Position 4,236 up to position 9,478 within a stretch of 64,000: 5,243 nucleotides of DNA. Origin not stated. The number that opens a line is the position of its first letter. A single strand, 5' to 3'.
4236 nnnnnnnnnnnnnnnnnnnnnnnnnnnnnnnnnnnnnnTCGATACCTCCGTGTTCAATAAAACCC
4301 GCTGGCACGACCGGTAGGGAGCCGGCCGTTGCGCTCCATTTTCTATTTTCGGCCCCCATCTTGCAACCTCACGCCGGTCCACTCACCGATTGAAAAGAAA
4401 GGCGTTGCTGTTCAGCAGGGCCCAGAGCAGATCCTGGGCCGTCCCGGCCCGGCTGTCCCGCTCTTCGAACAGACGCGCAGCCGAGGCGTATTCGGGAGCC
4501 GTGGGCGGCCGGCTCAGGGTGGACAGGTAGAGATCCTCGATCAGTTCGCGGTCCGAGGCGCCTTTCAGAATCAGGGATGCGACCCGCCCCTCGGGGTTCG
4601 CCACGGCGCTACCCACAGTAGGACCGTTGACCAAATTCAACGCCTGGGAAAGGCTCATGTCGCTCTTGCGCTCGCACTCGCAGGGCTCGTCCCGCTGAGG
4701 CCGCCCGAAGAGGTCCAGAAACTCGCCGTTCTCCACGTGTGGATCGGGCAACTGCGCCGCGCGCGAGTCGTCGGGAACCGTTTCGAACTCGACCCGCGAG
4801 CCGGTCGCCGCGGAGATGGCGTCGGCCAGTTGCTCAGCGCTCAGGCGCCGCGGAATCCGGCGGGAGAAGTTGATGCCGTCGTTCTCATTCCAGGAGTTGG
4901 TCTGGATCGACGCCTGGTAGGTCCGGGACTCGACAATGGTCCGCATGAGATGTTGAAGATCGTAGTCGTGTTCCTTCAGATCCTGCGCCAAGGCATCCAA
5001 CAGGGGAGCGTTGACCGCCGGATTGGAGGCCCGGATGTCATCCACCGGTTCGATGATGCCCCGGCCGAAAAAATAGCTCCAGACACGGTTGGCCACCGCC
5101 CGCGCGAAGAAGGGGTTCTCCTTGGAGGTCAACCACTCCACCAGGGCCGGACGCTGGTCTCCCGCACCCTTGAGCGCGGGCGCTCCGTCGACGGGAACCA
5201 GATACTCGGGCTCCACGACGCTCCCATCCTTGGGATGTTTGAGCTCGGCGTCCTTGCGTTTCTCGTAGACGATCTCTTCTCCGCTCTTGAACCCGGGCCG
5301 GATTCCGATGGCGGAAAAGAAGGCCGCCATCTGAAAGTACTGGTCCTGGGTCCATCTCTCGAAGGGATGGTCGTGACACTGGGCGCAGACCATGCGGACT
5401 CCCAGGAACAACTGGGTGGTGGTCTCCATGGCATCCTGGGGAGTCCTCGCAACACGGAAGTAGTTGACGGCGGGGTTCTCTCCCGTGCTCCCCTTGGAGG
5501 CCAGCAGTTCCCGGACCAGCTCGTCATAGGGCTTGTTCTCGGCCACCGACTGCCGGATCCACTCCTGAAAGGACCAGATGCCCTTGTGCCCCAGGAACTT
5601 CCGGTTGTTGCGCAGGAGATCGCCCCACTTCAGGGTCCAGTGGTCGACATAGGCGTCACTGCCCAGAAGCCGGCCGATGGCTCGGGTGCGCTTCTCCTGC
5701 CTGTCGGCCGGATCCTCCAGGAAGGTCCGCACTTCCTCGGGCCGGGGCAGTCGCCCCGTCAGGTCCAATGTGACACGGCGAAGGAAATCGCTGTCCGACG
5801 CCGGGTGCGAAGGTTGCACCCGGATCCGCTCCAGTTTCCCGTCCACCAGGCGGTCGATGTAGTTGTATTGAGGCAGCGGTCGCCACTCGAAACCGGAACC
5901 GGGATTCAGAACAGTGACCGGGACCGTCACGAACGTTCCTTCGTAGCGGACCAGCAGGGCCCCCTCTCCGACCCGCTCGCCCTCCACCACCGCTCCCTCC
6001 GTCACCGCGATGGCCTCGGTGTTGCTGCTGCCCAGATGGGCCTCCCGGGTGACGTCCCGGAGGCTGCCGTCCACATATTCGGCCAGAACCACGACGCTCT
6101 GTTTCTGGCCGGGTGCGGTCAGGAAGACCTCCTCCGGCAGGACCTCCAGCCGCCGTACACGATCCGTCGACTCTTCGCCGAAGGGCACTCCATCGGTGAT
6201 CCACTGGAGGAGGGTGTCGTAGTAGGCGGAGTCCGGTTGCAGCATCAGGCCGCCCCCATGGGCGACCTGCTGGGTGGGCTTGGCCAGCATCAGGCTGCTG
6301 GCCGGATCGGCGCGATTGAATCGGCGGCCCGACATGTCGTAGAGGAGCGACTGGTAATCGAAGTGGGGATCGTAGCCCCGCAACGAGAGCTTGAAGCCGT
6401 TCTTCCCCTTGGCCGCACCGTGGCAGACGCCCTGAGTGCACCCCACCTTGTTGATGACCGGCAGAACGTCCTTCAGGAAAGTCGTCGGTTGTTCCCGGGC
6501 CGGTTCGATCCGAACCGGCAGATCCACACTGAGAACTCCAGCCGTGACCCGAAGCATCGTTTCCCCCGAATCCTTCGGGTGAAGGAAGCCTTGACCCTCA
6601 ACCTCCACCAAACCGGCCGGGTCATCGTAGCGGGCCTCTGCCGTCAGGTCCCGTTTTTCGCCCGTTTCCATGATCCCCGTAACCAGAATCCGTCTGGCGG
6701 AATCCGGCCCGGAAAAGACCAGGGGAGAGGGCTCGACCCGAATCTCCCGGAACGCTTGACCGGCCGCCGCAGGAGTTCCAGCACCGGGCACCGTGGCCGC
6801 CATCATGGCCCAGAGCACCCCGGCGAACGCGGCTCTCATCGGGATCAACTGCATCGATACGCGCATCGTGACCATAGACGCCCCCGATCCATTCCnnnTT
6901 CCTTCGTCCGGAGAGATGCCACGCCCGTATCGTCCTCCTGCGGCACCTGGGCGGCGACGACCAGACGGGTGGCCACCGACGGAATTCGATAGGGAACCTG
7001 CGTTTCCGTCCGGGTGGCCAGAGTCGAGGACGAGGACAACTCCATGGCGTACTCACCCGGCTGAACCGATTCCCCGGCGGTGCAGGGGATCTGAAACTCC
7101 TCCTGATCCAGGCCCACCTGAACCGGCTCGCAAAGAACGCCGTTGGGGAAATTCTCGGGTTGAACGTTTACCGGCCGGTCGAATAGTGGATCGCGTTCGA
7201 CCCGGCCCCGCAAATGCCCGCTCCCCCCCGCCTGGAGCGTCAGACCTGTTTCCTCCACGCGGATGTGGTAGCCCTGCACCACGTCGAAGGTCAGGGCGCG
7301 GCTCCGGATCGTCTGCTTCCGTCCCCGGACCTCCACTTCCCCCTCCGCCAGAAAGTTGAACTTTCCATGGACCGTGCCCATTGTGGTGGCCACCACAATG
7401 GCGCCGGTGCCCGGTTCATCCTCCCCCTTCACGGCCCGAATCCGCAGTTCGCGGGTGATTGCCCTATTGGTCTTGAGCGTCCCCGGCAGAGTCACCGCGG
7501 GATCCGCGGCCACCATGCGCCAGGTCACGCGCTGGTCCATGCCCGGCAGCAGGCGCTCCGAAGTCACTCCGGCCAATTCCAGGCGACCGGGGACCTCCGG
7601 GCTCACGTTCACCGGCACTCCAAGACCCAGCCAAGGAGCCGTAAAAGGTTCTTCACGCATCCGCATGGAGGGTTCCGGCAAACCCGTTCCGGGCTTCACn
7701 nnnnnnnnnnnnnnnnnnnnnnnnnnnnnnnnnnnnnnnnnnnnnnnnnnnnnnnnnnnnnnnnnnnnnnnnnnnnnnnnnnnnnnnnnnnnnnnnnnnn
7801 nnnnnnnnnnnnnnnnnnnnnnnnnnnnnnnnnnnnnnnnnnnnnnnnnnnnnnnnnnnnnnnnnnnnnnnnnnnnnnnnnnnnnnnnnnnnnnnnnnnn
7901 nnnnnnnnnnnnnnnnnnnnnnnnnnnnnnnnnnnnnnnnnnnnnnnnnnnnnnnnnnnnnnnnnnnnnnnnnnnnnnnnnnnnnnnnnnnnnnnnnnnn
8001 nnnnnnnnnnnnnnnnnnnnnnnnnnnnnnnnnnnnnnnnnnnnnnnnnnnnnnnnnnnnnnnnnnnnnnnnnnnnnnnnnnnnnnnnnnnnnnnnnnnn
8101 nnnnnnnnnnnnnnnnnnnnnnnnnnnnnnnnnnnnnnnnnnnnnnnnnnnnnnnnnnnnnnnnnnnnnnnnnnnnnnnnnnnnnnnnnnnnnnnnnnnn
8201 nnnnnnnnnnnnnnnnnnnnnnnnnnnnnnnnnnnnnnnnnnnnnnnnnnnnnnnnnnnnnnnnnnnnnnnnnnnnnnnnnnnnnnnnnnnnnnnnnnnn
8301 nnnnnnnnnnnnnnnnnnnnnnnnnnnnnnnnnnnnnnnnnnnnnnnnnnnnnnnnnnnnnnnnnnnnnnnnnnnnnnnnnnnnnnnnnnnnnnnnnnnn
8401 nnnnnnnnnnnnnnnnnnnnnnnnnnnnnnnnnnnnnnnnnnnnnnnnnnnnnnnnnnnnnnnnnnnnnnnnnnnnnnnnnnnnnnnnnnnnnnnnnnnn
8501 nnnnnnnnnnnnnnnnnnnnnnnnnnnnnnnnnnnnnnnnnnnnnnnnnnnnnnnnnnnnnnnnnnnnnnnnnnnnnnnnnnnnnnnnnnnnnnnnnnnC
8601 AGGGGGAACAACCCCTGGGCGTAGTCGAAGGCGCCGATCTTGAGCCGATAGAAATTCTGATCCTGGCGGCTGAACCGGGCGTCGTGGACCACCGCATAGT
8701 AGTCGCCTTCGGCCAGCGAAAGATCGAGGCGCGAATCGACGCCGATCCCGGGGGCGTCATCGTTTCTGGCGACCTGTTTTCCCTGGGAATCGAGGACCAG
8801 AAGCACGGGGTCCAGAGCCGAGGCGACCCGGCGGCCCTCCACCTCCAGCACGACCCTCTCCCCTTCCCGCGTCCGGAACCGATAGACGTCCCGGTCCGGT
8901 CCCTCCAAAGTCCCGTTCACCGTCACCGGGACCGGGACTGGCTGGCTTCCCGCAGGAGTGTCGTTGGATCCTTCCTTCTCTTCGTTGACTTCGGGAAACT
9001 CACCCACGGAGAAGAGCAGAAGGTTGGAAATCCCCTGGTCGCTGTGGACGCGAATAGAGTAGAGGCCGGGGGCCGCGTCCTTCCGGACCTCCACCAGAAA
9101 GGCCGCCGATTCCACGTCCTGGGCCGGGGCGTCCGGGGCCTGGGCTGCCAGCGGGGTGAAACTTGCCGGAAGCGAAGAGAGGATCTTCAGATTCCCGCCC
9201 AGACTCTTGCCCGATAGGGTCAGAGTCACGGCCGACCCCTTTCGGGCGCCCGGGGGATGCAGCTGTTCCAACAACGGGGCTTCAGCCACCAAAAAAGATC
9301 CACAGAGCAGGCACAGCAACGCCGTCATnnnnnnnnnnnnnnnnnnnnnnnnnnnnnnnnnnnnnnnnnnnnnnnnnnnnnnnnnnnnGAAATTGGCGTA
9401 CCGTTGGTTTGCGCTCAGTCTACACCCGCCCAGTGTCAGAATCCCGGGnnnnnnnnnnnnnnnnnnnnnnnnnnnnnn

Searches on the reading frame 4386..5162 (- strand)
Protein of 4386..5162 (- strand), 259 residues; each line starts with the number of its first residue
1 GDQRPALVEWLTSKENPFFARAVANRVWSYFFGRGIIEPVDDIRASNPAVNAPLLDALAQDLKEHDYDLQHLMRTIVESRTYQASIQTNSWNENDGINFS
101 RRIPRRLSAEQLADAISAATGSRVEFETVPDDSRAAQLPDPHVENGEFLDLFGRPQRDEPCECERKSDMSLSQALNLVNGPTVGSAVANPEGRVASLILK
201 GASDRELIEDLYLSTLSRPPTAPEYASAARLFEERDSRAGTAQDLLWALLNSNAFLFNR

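Call 87: search_protein_families(library=pfam, proteins=[window:4386-5162:-], max_evalue=10)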
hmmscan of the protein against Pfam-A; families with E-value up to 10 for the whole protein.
window:4386-5162:- (259 aa): 5 families
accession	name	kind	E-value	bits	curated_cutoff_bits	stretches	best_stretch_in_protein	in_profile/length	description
PF07587.16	PSD1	-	1.4e-46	159.3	28.5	1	4-230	2-242/244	Protein of unknown function (DUF1553)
PF07624.16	PSD2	-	2.9e-08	33.7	25.8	1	7-80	11-72/74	Protein of unknown function (DUF1585)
PF25591.1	LRV_2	-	0.029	14.8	27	1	5-26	39-60/61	Leucine Rich Repeat Variant domain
PF08811.16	DUF1800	-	0.06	12.9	26.1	1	47-84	257-292/419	Protein of unknown function (DUF1800)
PF08392.18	FAE1_CUT1_RppA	-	0.14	11.9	27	1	53-116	201-265/290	FAE1/Type III polyketide synthase-like protein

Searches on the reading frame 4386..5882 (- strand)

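Call 87: search_protein_families(library=pfam, proteins=[window:4386-5882:-], max_evalue=10)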
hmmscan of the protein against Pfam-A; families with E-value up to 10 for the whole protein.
window:4386-5882:- (499 aa): 5 families
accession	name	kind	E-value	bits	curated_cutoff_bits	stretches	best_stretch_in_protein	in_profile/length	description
PF07583.16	PSCyt2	-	3e-52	178.1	29.8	1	9-192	2-207/209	Protein of unknown function (DUF1549)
PF07587.16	PSD1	-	5.8e-46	157.3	28.5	1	244-470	2-242/244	Protein of unknown function (DUF1553)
PF07624.16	PSD2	-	2.2e-07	30.9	25.8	1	246-320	10-72/74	Protein of unknown function (DUF1585)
PF25591.1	LRV_2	-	0.13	12.7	27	1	245-266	39-60/61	Leucine Rich Repeat Variant domain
PF08392.18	FAE1_CUT1_RppA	-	0.37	10.5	27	1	293-356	201-265/290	FAE1/Type III polyketide synthase-like protein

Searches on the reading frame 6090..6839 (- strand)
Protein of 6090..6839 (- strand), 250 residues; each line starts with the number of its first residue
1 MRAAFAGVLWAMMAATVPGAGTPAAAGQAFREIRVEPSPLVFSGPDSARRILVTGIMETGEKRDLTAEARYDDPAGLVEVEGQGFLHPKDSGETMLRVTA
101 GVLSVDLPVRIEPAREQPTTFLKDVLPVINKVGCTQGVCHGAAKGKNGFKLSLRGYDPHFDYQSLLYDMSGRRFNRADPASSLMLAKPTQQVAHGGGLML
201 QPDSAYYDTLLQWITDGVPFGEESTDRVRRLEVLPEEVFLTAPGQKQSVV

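Call 42: search_protein_families(library=pfam, proteins=[window:6090-6839:-], max_evalue=10)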
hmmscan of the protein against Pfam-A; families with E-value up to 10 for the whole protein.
window:6090-6839:- (250 aa): 0 families

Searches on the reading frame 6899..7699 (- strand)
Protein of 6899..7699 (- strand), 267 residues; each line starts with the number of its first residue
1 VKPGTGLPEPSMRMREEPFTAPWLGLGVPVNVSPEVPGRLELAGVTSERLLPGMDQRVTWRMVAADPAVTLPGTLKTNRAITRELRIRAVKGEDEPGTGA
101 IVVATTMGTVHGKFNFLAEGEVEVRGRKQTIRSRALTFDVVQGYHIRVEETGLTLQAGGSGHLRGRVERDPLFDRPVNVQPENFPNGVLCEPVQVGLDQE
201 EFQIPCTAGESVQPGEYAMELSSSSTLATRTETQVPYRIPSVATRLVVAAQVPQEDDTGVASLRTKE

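Call 42: search_protein_families(library=pfam, proteins=[window:6899-7699:-], max_evalue=10)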
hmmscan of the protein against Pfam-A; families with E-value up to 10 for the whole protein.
window:6899-7699:- (267 aa): 1 family
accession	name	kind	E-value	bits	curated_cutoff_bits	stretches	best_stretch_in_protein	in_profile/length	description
PF17882.6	SBD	-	0.12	13.1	20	1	91-127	38-74/76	OAA-family lectin sugar binding domain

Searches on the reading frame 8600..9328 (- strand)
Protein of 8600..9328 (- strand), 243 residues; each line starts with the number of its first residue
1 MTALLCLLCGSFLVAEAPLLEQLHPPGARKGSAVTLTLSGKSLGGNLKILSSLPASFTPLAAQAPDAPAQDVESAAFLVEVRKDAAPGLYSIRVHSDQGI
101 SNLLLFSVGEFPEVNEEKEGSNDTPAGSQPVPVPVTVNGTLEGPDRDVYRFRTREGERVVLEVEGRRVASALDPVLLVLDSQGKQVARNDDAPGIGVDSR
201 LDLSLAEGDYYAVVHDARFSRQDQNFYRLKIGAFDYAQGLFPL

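Call 42: search_protein_families(library=pfam, proteins=[window:8600-9328:-], max_evalue=10)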
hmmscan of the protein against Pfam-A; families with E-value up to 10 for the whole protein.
window:8600-9328:- (243 aa): 2 families
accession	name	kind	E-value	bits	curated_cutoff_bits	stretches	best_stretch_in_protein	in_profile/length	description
PF04151.21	PPC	-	1e-05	26.7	25.9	1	145-215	1-69/70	Bacterial pre-peptidase C-terminal domain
PF10633.15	NPCBM_assoc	-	0.093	13.4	24.4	1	29-94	6-73/78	NPCBM-associated, NEW3 domain of alpha-galactosidase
